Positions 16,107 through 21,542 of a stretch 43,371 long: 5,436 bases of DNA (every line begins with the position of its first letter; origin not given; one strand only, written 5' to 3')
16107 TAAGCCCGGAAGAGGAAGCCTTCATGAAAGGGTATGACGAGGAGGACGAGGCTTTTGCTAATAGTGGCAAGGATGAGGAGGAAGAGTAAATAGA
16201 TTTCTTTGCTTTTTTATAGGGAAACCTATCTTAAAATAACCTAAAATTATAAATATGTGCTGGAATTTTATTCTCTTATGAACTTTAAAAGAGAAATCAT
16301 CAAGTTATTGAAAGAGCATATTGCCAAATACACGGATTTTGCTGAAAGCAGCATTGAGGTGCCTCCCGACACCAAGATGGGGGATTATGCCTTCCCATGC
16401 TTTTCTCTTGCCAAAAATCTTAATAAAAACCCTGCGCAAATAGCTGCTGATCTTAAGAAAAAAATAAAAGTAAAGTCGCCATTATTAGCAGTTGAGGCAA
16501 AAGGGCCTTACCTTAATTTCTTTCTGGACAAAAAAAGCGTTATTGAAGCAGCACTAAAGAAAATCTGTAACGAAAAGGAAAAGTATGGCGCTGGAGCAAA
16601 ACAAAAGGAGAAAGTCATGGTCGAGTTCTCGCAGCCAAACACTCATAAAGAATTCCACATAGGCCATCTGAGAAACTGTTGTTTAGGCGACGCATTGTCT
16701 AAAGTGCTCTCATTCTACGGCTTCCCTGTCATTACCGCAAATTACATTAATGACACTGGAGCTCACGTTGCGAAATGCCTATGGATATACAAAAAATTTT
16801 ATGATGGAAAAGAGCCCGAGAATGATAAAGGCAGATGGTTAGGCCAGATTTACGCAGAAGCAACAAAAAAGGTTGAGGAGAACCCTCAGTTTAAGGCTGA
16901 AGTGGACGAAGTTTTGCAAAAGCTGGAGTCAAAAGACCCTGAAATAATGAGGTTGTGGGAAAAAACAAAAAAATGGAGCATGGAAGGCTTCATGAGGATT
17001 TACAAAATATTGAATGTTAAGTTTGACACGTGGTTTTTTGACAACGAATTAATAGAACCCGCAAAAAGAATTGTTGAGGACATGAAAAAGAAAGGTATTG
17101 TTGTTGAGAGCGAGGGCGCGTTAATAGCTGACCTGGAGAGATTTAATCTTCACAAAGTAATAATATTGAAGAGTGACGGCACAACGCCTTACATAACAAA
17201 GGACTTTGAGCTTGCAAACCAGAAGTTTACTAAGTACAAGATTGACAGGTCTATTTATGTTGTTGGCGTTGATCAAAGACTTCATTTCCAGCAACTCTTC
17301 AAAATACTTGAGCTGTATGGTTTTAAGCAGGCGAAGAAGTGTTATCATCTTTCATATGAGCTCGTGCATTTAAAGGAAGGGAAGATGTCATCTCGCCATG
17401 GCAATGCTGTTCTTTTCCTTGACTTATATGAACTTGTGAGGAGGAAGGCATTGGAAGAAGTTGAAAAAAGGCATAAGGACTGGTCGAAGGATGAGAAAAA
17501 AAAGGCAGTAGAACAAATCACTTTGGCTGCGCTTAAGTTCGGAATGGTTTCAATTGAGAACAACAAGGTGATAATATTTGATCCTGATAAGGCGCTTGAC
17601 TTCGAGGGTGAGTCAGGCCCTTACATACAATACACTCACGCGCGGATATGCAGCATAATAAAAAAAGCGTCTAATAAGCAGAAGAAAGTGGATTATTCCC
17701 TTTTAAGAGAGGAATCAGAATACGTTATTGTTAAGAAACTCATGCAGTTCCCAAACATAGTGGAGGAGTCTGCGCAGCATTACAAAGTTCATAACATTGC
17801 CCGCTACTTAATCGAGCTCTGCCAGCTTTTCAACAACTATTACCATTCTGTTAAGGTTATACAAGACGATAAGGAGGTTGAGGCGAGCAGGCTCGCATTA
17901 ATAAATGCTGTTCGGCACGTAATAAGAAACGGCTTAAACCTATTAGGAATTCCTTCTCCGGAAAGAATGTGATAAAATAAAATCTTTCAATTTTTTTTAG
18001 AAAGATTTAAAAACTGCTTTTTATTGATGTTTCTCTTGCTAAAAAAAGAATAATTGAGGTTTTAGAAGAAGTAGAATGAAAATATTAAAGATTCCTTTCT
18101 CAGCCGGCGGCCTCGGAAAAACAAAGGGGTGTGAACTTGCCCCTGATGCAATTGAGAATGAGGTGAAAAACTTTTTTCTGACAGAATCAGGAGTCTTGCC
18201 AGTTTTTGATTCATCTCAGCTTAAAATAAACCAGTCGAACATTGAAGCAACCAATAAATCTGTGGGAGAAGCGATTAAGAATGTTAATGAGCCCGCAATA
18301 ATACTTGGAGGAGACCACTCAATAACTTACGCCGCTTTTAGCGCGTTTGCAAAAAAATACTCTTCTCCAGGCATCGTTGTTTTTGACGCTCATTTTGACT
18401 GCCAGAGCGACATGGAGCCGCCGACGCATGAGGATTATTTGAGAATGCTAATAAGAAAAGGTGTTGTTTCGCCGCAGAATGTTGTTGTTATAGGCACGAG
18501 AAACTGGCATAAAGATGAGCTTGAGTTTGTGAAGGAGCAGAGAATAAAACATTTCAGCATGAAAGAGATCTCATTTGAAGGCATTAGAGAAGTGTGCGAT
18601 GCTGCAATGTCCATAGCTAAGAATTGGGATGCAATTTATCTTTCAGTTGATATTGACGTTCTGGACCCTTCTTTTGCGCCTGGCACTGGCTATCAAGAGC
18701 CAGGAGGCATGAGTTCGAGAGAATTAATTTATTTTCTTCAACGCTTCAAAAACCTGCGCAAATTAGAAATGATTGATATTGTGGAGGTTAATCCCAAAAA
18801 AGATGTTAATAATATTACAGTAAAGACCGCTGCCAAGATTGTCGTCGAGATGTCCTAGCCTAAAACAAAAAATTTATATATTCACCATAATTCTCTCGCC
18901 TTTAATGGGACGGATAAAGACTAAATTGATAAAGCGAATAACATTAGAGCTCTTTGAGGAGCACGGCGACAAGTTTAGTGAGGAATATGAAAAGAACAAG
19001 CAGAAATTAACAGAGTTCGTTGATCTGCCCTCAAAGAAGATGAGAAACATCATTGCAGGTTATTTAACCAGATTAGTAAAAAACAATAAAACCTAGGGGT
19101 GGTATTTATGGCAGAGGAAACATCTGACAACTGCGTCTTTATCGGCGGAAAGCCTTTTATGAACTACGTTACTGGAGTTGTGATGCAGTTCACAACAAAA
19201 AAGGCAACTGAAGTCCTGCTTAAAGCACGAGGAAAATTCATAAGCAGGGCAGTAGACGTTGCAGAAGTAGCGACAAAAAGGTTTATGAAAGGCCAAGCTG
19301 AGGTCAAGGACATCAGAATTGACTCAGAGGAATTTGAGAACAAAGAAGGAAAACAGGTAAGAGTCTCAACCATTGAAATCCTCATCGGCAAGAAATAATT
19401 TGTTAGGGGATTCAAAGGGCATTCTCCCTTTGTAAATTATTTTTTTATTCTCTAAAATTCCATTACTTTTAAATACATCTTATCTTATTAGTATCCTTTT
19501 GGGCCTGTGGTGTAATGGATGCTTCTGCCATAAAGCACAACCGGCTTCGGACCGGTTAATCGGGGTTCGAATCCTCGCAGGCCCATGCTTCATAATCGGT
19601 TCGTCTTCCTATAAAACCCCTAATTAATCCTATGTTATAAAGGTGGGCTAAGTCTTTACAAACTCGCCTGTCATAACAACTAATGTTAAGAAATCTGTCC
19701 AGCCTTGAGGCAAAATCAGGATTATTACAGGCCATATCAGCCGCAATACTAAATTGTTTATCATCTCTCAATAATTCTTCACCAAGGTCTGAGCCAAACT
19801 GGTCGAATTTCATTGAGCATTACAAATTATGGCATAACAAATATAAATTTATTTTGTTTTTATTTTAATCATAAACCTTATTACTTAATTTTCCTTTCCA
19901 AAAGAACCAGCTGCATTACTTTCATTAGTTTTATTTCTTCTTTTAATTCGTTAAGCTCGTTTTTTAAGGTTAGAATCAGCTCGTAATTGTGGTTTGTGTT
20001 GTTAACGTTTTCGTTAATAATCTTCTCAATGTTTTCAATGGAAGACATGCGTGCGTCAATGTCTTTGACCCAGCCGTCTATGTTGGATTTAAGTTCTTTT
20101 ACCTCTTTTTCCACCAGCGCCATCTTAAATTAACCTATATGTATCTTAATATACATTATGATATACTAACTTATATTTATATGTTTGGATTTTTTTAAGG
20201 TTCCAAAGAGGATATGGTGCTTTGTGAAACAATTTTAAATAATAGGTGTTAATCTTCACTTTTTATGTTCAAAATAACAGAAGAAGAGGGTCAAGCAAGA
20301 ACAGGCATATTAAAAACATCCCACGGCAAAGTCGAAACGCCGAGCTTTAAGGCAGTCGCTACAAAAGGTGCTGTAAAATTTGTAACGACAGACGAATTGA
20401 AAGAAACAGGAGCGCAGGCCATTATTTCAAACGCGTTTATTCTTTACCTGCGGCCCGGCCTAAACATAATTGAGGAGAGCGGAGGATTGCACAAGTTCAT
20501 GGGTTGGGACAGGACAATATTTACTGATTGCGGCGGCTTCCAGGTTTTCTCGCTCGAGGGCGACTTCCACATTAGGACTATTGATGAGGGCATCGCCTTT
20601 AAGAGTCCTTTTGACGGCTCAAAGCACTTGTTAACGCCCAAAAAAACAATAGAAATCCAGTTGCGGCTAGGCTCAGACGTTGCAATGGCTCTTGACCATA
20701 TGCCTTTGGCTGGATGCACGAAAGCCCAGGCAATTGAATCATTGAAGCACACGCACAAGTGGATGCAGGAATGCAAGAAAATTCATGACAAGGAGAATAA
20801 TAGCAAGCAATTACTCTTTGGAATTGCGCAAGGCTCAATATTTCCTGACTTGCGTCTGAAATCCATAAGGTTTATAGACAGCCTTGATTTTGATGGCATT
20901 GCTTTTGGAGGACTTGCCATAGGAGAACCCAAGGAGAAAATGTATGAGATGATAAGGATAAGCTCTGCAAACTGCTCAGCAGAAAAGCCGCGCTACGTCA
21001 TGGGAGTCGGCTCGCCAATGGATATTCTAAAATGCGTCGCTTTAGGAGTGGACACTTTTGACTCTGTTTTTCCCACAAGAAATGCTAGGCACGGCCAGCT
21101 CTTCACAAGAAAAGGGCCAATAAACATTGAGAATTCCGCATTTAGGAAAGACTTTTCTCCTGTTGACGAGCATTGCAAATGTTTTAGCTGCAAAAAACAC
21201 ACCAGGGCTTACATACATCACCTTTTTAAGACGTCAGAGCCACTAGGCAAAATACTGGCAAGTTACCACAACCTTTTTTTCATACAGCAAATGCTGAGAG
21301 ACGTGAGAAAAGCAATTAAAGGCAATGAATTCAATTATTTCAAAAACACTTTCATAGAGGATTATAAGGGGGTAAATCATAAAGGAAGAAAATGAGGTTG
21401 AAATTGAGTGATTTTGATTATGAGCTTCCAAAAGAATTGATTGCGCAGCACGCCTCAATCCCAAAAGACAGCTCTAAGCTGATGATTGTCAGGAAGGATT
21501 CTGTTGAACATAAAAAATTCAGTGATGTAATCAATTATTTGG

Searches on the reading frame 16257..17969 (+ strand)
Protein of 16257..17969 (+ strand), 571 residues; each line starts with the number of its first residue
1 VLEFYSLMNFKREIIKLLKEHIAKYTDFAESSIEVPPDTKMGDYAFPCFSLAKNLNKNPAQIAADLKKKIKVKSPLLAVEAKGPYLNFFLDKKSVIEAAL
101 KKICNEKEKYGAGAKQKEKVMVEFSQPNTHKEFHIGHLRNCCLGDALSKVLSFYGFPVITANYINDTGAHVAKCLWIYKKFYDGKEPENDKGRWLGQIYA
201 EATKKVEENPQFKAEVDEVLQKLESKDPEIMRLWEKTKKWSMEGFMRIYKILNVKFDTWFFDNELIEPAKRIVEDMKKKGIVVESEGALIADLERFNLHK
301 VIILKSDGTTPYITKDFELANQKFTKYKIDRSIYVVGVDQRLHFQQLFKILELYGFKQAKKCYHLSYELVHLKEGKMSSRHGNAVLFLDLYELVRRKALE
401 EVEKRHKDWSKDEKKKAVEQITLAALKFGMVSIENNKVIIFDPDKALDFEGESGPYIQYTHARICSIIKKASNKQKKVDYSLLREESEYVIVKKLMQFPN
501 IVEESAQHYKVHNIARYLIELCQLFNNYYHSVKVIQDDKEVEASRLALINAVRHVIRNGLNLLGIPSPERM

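Call 9: search_protein_families(library=ncbifam, proteins=[window:16257-17969:+], max_evalue=0.001)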
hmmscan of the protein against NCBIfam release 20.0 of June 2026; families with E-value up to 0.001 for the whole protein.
window:16257-17969:+ (571 aa): 6 families
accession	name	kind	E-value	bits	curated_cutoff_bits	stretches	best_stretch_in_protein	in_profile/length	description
TIGR00456.1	argS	equivalog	2.7e-153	511.3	261.65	1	15-571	6-569/569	arginine--tRNA ligase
NF002447.0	PRK01611.3-4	equivalog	1.5e-108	363.9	460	2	328-571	358-613/613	arginine--tRNA ligase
NF002446.0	PRK01611.3-3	equivalog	3.2e-107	359.4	399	2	205-571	253-636/636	arginine--tRNA ligase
NF045898.1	ArgS_rel_codon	equivalog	2.8e-23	82.9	340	2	415-571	169-327/327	ArgS-related anticodon-binding protein NrtL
TIGR00211.2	glyS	equivalog_domain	6.8e-12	44.7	300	1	458-557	576-676/684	glycine--tRNA ligase subunit beta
NF011499.0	PRK14908.1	equivalog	7.6e-06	24.6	1244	1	457-556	892-987/998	glycine--tRNA ligase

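Call 34: search_solved_structures(query=window:16257-17969:+, max_evalue=1e-10)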
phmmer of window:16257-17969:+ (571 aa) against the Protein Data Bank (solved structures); distinct sequences matched with E-value up to 1e-10: 12.
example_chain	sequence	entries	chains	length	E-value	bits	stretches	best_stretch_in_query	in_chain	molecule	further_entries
1bs2_A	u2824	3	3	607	4.6e-78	266.4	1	40-571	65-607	PROTEIN (ARGINYL-TRNA SYNTHETASE) | ARGINYL-TRNA SYNTHETASE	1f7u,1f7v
2zue_A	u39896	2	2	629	4.3e-75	256.6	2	316-571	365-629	Arginyl-tRNA synthetase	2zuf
4oby_A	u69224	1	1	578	1.4e-65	225.2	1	36-571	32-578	Arginine--tRNA ligase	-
5yym_A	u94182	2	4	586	1.4e-65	225.2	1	36-571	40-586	Arginine--tRNA ligase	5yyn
5b63_A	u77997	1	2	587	1.4e-65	225.2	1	36-571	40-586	Arginine--tRNA ligase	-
1iq0_A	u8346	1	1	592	8.9e-61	209.3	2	328-571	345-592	ARGINYL-TRNA SYNTHETASE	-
6ao8_A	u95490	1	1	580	4e-58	200.6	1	39-566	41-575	Arginine--tRNA ligase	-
4q2t_A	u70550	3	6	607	4e-52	180.8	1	24-571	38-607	Arginine--tRNA ligase, cytoplasmic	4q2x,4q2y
4zaj_A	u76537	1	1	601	4.8e-52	180.5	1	25-571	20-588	Arginine--tRNA ligase, cytoplasmic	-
4r3z_B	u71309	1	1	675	6.7e-52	180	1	25-571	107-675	Arginine--tRNA ligase, cytoplasmic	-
5jld_A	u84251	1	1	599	7.6e-41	143.5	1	93-569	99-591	Arginyl-tRNA synthetase, putative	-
3fnr_A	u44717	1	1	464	7.3e-17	64.4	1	98-400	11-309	Arginyl-tRNA synthetase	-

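Call 51: search_dna_similar(query=window:16257-17969:+, collection=plasmids, mode=protein, max_rows=60, max_evalue=1e-20)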
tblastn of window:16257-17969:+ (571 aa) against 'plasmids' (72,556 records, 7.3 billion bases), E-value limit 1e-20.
Records with a match: 77; places in all: 78; records where one place covers at least 80% of the query: 64.
Best place of each record, by identity: <60% 77.
By first word of the organism name: Halobacterium 13; Escherichia 7; Salmonella 5; Klebsiella 4; Paracoccus 4; Acinetobacter 3; Bacillus 2; Embleya 2; Proteus 2; Listeria 2; and 30 more.
By predicted mobility (MOB-suite, as given by PLSDB): non-mobilizable 61; mobilizable 12; conjugative 4.
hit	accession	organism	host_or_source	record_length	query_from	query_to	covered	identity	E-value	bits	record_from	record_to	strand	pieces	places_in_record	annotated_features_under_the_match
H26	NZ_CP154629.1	Acetoanaerobium noterae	cell culture,Sludge of a digestion ...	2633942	6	571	99%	37.0%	1e-118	394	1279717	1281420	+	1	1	none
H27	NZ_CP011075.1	Brevibacillus laterosporus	Oryza sativa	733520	33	571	94%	35.9%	6e-104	351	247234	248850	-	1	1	argS: arginine--tRNA ligase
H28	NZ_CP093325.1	Bacillus sp. N5-665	whole organism,peat soil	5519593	33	571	94%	35.0%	2e-91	315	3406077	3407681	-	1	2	none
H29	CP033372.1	Limosilactobacillus fermentum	Cow,cell culture,Fresh milk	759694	8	571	99%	31.6%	2e-90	311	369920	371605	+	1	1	arginine--tRNA ligase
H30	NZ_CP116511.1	Enterococcus gallinarum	Bos taurus,whole organism,fecal sample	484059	33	571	94%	32.5%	5e-84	293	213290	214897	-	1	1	argS: arginine--tRNA ligase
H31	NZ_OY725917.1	Bacteroides finegoldii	-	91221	42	571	93%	32.3%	3e-82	288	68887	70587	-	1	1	argS: arginine--tRNA ligase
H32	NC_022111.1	Prevotella sp. oral taxon 299 str. F0039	Homo sapiens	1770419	46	571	92%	32.4%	3e-84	294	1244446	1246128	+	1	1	none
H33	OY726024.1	Phocaeicola massiliensis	-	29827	46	571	92%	32.2%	5e-79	278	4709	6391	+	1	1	record has no annotation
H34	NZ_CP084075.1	Fusobacterium vincentii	-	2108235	33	571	94%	30.8%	1e-71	257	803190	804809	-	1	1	none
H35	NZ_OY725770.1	Parabacteroides distasonis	-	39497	46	571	92%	30.7%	1e-78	277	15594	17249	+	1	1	argS: arginine--tRNA ligase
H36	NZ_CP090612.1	Escherichia coli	pig,lung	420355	30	571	95%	28.9%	3e-61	227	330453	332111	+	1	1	argS: arginine--tRNA ligase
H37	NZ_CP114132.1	Escherichia coli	pig,gut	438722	30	571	95%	28.9%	3e-61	227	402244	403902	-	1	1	argS: arginine--tRNA ligase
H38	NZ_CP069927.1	Klebsiella oxytoca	Homo sapiens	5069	30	571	95%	28.9%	2e-61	226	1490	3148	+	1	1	argS: arginine--tRNA ligase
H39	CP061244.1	Escherichia coli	Homo sapiens,cell culture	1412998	30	571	95%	28.9%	3e-61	226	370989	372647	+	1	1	argS: arginine--tRNA ligase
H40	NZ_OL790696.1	Escherichia coli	-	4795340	30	571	95%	28.9%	4e-61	226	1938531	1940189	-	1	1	none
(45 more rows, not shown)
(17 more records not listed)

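Call 70: search_protein_representatives(protein=window:16257-17969:+)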
Query: 571 residues. Proteins with E-value up to 0.001 (for the whole library): 18089; up to 1e-10: 9476; up to 1e-30: 3578. The best 150 are listed.
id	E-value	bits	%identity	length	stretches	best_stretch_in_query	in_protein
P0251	7.3e-167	572.7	49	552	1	8-571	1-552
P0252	3.9e-163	560.4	49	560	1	10-571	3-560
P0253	4.3e-161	553.7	48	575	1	7-567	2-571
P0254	2.0e-159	548.2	49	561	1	31-567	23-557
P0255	8.5e-158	542.8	46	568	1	31-571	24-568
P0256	3.1e-157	540.9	48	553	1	27-571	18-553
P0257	1.1e-153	529.2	49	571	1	33-571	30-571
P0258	2.7e-152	524.6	46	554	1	9-570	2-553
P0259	7.0e-149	513.4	47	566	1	30-571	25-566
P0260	2.0e-147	508.6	47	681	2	195-571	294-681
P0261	4.5e-144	497.5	45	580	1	32-568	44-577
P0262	7.4e-143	493.5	45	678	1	12-571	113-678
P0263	5.8e-141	487.2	45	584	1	17-567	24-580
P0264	1.9e-140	485.5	45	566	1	31-567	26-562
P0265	5.3e-140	484.1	45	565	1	8-567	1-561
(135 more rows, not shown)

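Call 71: list_cluster_members(proteins=[P0251, P0252, P0253, P0254, P0255, P0256, P0257, P0258, P0259, P0261])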
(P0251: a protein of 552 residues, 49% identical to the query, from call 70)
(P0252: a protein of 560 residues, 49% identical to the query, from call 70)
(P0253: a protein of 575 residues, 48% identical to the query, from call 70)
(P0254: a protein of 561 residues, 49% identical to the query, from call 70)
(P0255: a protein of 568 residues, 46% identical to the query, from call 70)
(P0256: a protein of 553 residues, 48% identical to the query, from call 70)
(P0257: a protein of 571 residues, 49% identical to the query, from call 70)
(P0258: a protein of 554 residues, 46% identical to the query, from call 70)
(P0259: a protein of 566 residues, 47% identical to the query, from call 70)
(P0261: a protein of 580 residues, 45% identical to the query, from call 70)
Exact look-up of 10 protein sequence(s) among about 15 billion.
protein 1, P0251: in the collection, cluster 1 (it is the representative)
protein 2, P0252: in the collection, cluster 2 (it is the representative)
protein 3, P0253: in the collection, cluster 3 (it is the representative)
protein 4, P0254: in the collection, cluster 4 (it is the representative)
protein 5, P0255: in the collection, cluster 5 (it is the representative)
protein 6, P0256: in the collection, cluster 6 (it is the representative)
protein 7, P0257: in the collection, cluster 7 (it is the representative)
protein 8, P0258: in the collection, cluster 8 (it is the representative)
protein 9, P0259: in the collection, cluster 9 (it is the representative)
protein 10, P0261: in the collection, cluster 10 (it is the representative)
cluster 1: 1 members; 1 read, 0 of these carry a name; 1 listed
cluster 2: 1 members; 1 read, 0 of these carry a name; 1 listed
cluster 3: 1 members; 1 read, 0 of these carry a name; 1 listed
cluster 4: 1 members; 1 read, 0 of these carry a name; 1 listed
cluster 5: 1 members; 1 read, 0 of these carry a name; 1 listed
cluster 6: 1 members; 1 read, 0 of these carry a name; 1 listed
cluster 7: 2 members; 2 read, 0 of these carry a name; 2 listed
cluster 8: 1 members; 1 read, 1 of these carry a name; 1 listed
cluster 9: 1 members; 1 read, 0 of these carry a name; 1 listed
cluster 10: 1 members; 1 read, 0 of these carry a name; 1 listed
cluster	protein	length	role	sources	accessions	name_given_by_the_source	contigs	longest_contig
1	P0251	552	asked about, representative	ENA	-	-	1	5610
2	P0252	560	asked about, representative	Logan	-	-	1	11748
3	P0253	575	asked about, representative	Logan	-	-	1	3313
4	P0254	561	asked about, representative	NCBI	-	-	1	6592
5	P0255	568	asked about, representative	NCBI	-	-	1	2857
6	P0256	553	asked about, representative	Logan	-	-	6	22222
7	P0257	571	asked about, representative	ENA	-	-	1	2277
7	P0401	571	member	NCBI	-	-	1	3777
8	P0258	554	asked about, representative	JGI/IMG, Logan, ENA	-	arginyl-tRNA synthetase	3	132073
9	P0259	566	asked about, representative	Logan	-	-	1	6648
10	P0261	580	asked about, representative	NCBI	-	-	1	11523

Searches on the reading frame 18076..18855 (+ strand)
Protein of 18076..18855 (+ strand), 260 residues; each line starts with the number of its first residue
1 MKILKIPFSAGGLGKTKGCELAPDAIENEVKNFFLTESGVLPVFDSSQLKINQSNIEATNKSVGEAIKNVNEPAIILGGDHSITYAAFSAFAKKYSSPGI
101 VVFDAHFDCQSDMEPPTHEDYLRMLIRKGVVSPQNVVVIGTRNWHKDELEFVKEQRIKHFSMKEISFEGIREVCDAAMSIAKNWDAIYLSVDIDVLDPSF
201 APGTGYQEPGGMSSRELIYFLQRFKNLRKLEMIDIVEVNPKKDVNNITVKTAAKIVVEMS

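Call 9: search_protein_families(library=ncbifam, proteins=[window:18076-18855:+], max_evalue=0.001)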
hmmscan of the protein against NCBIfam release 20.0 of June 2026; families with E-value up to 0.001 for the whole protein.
window:18076-18855:+ (260 aa): 5 families
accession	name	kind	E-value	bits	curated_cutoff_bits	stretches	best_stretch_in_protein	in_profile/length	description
TIGR01230.1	agmatinase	equivalog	7.6e-42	143.8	174.3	1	3-259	17-272/275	agmatinase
TIGR01227.1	hutG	equivalog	1.3e-41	142.9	229.15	1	17-258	55-304/307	formimidoylglutamase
TIGR01229.1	rocF_arginase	equivalog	1.7e-39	136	227.6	2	127-256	159-291/300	arginase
NF002564.0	PRK02190.1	subfamily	1.9e-39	135.7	302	1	41-259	83-297/307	agmatinase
NF010347.0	PRK13775.1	equivalog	2.7e-17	63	381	1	22-257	74-321/331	formimidoylglutamase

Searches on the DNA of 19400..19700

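Call 42: search_rna_families(source=window, start=19400, end=19700, threshold=evalue, max_evalue=0.01, show_alignments=1)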
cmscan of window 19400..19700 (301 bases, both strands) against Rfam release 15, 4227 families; matches with E-value up to 0.01: 1.
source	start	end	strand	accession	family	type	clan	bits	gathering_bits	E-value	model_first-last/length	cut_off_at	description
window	19501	19585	+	RF00005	tRNA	Gene; tRNA;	CL00001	55.7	29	1.3e-11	1-71/71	no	tRNA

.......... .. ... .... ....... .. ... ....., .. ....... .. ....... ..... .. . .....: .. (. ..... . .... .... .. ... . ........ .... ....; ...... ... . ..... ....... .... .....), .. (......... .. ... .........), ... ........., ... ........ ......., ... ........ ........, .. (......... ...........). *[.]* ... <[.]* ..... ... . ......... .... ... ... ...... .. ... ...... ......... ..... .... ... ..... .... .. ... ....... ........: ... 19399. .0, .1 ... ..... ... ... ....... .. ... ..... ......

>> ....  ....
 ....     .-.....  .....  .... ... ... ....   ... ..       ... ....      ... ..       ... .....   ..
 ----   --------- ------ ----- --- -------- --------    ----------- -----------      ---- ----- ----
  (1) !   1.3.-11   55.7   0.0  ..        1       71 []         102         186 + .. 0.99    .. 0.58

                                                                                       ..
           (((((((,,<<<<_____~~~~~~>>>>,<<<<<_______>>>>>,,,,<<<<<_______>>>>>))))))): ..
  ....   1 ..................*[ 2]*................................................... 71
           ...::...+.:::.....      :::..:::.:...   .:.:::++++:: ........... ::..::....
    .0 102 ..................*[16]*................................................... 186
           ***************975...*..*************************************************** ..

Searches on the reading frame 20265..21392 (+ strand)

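Call 76: search_protein_families(library=pfam, proteins=[window:20265-21392:+], max_evalue=0.01)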
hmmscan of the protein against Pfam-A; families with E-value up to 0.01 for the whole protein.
window:20265-21392:+ (376 aa): 1 family
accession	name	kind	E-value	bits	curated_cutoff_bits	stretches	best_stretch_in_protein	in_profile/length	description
PF01702.25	TGT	-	1.5e-139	465.5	26.3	1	10-368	2-356/357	Queuine tRNA-ribosyltransferase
